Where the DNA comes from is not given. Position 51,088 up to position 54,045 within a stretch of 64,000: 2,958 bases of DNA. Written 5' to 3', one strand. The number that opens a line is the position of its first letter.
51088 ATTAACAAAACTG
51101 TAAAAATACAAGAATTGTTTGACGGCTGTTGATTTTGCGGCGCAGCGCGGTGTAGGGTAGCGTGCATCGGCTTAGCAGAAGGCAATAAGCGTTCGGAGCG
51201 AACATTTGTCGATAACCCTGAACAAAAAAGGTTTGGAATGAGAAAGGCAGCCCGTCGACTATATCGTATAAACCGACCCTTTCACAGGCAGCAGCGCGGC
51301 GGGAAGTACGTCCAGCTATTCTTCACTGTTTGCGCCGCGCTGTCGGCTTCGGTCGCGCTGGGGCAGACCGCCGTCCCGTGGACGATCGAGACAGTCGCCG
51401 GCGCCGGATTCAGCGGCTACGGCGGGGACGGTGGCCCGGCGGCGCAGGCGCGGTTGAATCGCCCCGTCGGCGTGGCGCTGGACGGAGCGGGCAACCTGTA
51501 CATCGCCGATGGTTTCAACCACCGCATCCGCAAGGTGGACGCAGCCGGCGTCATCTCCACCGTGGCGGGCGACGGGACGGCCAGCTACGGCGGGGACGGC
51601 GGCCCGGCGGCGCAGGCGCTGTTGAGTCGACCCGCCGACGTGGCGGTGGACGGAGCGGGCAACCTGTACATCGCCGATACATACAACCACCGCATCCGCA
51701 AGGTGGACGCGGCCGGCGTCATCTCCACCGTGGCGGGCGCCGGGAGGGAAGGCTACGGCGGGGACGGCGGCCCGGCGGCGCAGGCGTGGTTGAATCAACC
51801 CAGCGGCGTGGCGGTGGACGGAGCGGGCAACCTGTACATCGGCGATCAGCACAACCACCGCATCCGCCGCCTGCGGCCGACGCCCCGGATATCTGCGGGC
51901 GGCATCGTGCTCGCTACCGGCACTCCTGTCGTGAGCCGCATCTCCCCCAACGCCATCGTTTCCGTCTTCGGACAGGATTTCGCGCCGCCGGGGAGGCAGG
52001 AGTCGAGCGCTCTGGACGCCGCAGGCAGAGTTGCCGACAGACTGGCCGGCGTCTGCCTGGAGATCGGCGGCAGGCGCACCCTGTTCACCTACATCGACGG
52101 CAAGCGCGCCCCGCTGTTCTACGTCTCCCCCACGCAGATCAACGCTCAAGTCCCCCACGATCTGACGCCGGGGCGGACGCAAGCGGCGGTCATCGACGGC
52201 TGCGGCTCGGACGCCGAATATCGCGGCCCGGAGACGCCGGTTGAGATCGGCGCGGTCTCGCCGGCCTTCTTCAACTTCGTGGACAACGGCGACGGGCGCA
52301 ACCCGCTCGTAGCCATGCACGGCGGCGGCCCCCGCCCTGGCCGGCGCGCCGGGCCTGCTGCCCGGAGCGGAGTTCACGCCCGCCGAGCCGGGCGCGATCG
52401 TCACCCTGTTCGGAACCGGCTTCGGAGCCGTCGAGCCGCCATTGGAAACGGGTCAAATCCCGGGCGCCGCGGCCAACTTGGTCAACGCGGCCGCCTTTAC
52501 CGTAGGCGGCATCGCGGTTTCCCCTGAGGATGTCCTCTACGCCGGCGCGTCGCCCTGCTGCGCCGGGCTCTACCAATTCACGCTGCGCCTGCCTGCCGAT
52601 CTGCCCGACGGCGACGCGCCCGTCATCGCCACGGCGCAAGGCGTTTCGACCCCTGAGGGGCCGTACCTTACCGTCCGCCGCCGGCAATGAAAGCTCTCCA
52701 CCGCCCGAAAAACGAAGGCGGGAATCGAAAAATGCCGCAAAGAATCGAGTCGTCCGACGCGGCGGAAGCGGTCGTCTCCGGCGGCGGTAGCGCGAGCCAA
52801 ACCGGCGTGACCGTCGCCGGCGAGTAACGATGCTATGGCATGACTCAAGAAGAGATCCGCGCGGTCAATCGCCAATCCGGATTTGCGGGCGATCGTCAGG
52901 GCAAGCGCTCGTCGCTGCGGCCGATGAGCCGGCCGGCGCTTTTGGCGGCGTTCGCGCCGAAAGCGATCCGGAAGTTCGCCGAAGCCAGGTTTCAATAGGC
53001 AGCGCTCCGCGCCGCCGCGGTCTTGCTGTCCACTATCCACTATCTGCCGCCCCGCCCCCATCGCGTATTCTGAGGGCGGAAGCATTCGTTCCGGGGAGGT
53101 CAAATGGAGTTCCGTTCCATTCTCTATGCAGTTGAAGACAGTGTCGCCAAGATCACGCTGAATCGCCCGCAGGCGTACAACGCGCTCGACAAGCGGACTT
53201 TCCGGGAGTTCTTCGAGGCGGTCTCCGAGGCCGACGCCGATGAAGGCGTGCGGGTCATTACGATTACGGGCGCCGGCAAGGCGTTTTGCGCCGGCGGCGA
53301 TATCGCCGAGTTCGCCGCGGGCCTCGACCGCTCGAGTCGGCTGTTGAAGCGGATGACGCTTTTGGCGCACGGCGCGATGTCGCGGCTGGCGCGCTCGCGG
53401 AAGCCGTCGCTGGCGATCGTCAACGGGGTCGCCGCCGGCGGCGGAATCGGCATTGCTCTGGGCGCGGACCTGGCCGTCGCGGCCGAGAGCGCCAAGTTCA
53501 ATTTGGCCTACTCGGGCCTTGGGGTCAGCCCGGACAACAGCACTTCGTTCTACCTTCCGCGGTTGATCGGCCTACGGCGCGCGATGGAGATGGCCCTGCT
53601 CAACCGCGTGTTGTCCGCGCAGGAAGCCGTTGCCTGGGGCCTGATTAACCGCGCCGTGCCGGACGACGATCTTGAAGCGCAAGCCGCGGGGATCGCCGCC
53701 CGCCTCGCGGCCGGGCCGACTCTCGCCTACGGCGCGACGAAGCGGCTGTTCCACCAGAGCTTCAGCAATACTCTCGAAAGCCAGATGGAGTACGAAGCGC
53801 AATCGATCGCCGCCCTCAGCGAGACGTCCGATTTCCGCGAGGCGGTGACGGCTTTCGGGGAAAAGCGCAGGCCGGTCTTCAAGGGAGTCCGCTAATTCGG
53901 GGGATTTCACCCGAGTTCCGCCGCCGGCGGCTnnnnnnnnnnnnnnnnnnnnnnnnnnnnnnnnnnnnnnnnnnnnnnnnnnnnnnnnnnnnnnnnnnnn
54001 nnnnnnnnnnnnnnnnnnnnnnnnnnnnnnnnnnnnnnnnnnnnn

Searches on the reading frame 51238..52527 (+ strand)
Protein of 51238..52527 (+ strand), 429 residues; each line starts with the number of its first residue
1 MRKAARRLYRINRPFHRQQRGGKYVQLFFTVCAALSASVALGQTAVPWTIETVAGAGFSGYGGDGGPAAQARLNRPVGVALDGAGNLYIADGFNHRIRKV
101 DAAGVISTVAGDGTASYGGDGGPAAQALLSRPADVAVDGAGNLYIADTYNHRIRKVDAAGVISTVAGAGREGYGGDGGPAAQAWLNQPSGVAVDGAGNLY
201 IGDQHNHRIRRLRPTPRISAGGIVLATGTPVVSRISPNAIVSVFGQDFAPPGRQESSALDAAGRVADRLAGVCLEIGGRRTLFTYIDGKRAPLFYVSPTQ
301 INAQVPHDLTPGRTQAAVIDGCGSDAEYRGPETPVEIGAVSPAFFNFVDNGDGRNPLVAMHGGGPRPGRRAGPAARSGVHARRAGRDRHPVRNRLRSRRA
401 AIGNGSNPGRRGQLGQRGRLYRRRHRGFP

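Call 31: search_protein_families(library=pfam, proteins=[window:51238-52527:+], max_evalue=0.001)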
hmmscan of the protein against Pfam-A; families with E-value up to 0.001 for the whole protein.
window:51238-52527:+ (429 aa): 3 families
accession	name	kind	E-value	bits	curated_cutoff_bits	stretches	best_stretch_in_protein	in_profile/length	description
PF25021.1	TEN_NHL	-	3.4e-25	89.2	27.1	3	62-112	130-178/357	Teneurin NHL domain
PF01436.27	NHL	-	9.8e-24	82.6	20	3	129-155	1-27/28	NHL repeat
PF06739.17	SBBP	-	1.3e-08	35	20.5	0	187-202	14-29/38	Beta-propeller repeat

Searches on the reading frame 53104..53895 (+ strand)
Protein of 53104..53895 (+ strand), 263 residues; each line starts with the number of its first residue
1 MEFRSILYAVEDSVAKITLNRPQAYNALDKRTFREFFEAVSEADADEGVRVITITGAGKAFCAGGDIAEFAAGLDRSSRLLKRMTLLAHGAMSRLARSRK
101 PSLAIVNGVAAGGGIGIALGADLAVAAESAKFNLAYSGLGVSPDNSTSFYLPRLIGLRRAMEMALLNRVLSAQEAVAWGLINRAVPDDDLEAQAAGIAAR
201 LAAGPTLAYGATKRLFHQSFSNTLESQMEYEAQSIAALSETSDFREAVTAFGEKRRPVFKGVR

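Call 31: search_protein_families(library=pfam, proteins=[window:53104-53895:+], max_evalue=0.001)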
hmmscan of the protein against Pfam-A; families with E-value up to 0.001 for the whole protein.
window:53104-53895:+ (263 aa): 2 families
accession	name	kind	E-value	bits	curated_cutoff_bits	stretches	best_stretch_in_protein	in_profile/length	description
PF00378.25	ECH_1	-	5.9e-60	203.1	27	1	11-261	3-250/251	Enoyl-CoA hydratase/isomerase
PF16113.10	ECH_2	-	9.1e-37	127.7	27.2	1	15-252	2-239/335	Enoyl-CoA hydratase/isomerase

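Call 52: find_encoding_contigs(protein=window:53104-53895:+, flank=10000, max_places=3)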
Protein window:53104-53895:+ (263 aa): no gene with exactly this product is on record in the collection.
